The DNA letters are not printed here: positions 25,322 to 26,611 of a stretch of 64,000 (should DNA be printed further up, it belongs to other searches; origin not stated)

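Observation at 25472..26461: Conserved unknown protein coupled to the aa:CP ligase. Candidate transferase for the carrier-bound group.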

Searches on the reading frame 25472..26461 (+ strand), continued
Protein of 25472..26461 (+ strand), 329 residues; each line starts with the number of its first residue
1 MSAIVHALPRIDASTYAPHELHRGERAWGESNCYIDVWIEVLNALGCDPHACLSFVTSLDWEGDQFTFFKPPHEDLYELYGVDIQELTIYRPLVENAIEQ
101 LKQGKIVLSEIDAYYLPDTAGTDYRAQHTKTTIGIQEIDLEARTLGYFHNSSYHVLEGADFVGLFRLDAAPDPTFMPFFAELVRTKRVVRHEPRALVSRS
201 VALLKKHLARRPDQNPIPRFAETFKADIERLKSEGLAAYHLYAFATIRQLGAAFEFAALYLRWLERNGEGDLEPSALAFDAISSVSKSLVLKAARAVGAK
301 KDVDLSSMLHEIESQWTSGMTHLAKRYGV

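Call 78: find_encoding_contigs(protein=P0206, flank=8000, max_places=2)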
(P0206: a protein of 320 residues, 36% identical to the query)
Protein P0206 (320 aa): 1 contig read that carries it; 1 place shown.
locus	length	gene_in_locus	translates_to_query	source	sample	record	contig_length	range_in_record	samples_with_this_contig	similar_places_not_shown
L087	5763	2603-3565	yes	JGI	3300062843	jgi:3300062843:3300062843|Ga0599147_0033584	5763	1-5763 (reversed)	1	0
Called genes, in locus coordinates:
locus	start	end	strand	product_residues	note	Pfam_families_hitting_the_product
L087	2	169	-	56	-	?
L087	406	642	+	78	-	-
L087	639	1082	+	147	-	PF01648:ACPS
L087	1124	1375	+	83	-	PF00550:PP-binding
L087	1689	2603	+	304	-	PF00587:tRNA-synt_2b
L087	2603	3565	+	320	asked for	PF08893:DUF1839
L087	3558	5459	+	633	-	PF12146:Hydrolase_4, PF00561:Abhydrolase_1 (weak)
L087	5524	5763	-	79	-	?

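Call 79: find_encoding_contigs(protein=P0188, flank=8000, max_places=2)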
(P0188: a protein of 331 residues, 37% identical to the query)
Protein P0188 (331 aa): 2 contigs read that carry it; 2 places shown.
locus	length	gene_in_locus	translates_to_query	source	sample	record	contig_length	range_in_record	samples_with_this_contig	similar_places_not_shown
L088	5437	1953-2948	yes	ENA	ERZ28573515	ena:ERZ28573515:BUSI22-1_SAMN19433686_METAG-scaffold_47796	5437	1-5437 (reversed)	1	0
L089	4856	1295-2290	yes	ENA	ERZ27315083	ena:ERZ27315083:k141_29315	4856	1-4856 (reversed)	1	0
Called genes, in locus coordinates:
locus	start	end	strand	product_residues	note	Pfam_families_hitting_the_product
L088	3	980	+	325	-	?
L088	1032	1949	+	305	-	PF00587:tRNA-synt_2b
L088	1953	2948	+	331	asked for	PF08893:DUF1839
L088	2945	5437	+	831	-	?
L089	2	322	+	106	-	?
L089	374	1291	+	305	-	PF00587:tRNA-synt_2b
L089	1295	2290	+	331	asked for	PF08893:DUF1839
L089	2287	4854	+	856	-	?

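Call 81: find_encoding_contigs(protein=P0001, flank=1000, max_places=2)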
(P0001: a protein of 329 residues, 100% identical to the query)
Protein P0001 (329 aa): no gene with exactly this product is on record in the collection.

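Call 84: search_protein_families(library=ncbifam, proteins=[L003:8988-11438:+], max_evalue=0.001)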
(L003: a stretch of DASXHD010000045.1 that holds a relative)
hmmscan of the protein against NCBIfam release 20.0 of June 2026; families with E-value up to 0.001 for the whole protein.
L003:8988-11438:+ (817 aa): 2 families
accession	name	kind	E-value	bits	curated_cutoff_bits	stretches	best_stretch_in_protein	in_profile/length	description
NF041463.1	GalB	equivalog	4.2e-06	24.9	900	1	234-413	305-483/869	beta-galactosidase GalB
NF041462.1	GalA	equivalog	4e-05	21.9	900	1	238-363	250-368/763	beta-galactosidase GalA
